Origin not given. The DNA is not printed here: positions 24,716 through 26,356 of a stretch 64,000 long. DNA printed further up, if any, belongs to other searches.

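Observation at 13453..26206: Three paralogous Cys-ribbon radical SAM proteins resembling tetraether-lipid synthase (Tes/GDGT-MAS, COG1964)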

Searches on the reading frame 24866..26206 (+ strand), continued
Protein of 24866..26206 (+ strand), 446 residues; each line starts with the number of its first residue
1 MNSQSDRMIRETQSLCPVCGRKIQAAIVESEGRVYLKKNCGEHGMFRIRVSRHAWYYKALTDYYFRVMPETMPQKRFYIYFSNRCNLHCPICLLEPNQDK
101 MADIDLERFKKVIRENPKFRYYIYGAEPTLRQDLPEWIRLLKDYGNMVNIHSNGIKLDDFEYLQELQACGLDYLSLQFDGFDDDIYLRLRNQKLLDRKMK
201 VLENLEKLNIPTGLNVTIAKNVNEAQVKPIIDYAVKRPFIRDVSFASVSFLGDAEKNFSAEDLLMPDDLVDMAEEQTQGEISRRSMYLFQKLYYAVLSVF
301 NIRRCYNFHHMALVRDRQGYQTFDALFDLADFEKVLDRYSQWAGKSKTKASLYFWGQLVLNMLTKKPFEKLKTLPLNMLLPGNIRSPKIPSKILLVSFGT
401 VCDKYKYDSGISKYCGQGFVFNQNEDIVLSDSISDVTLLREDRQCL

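Call 82: find_encoding_contigs(protein=P0065, flank=10000, max_places=1)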
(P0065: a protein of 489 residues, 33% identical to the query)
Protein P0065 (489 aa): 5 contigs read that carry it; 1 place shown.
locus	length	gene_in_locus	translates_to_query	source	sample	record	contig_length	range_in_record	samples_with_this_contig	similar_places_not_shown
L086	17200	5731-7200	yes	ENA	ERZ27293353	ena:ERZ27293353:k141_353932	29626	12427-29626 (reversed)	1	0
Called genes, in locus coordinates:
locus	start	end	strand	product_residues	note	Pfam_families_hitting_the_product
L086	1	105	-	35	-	?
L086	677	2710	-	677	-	PF23194:NOMO_5th (faint)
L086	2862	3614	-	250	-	-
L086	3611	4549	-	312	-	PF01416:PseudoU_synth_1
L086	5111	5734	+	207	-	PF01814:Hemerythrin (faint)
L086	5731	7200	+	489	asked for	PF23545:Zn_ribbon_HMPTM, PF04055:Radical_SAM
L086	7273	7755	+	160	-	PF02082:Rrf2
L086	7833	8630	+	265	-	PF01978:TrmB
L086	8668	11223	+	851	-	PF01055:Glyco_hydro_31_2nd, PF02065:Melibiase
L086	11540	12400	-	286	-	PF00561:Abhydrolase_1, PF12146:Hydrolase_4, PF12697:Abhydrolase_6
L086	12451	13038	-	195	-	-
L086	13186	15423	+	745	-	PF02629:CoA_binding, PF13380:CoA_binding_2, PF13607:Succ_CoA_lig, PF19045:Ligase_CoA_2, PF13549:ATP-grasp_5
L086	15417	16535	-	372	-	-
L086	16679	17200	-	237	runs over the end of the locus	PF00849:PseudoU_synth_2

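Call 83: find_encoding_contigs(protein=P0046, flank=10000, max_places=1)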
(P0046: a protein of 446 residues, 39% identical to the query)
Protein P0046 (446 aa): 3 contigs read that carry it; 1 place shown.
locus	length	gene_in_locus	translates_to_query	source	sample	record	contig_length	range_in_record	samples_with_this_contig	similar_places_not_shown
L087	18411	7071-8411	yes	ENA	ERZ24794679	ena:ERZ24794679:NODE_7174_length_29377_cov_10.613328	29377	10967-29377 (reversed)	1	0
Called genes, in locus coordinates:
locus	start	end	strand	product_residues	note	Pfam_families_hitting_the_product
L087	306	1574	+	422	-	PF13432:TPR_16 (faint), PF13525:YfiO (faint), PF13174:TPR_6 (faint), PF13424:TPR_12 (faint), PF13428:TPR_14 (faint), PF07719:TPR_2 (faint), PF14559:TPR_19 (weak)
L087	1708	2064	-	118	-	PF13470:PIN_3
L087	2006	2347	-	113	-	PF02604:PhdYeFM_antitox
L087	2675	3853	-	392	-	PF01408:GFO_IDH_MocA, PF03447:NAD_binding_3, PF21252:Glyco_hydro_109_C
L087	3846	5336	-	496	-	PF07607:DUF1570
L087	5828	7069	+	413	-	PF01041:DegT_DnrJ_EryC1, PF00155:Aminotran_1_2 (weak), PF01212:Beta_elim_lyase (weak), PF01041:DegT_DnrJ_EryC1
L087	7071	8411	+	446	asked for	PF23545:Zn_ribbon_HMPTM, PF04055:Radical_SAM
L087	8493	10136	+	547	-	PF13646:HEAT_2 (weak)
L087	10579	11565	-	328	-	PF02163:Peptidase_M50, PF20216:DUF6576 (weak)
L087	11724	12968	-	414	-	PF01590:GAF, PF13185:GAF_2, PF13492:GAF_3, PF02518:HATPase_c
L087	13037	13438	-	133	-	PF00072:Response_reg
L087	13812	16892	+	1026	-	PF19501:PcRGLX_1st, PF21345:PcRGLX_2nd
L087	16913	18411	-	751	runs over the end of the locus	-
